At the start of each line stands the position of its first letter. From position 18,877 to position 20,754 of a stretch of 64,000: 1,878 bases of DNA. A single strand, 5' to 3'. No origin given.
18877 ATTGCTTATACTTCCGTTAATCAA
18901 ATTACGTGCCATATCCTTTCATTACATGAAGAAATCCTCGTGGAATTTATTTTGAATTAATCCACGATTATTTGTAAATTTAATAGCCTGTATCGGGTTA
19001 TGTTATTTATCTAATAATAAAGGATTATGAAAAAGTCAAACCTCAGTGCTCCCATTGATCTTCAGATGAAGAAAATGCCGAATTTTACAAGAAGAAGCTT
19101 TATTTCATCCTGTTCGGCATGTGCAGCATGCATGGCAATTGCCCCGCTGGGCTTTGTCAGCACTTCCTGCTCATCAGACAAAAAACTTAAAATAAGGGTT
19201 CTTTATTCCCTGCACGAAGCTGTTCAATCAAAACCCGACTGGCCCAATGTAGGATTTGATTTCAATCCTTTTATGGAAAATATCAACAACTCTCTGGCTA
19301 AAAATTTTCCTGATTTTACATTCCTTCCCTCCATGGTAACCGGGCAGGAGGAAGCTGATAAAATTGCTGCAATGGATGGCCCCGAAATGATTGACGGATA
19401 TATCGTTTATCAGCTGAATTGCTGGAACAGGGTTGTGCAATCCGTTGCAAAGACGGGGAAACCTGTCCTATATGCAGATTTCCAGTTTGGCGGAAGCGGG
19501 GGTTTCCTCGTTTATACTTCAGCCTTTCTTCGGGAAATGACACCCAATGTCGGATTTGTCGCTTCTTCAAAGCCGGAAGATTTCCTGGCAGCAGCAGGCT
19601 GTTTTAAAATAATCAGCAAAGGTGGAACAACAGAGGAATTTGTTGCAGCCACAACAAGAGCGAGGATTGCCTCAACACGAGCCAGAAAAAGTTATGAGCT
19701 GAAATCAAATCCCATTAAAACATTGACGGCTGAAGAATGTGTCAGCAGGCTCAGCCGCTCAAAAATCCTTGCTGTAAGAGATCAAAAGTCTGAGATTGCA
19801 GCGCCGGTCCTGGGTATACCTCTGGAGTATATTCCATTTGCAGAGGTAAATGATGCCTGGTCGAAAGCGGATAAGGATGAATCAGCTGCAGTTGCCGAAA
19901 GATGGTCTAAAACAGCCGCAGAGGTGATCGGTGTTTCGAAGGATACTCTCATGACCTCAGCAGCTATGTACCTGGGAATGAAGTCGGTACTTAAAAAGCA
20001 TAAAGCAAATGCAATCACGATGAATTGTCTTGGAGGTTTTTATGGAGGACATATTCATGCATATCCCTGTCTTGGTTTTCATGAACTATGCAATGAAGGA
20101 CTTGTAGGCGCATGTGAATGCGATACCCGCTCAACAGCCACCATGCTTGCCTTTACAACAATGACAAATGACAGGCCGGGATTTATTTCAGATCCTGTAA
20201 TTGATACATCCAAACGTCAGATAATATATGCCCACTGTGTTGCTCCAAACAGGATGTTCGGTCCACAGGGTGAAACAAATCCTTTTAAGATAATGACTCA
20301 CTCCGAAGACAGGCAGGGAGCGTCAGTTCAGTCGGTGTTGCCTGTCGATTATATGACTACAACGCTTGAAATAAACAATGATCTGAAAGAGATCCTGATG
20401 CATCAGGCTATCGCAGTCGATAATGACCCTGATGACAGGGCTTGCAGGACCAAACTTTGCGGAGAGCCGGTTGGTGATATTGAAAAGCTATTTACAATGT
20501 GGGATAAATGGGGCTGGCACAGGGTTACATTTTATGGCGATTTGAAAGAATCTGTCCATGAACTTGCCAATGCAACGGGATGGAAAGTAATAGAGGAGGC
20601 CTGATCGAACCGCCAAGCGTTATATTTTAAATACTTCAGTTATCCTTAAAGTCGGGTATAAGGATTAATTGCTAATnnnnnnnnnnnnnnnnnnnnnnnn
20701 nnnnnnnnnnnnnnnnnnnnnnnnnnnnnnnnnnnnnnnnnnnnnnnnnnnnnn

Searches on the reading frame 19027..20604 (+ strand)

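Call 3: search_protein_families(library=pfam, proteins=[window:19027-20604:+], max_evalue=0.1)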
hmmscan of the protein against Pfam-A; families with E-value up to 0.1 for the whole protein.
window:19027-20604:+ (525 aa): 1 family
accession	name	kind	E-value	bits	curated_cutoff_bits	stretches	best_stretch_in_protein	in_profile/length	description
PF24856.1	AraA_central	-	0.024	15.5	24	1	267-381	31-147/148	L-arabinose isomerase central domain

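Call 4: search_protein_families(library=ncbifam, proteins=[window:19027-20604:+], max_evalue=0.1)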
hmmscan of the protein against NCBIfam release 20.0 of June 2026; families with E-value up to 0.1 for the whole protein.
window:19027-20604:+ (525 aa): 3 families
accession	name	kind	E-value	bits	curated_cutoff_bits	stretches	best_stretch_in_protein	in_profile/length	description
NF048012.1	SlpQosIsomSftI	equivalog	1.1e-09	37.6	700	1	261-406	182-326/443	sulfoquinovose isomerase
NF002795.0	PRK02929.1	equivalog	0.0054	15.5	622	1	262-385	202-327/499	L-arabinose isomerase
NF041596.1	fum_diaprop_lig_DdaG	equivalog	0.065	12.2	700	0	147-186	236-274/390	fumarate--(S)-2,3-diaminopropanoate ligase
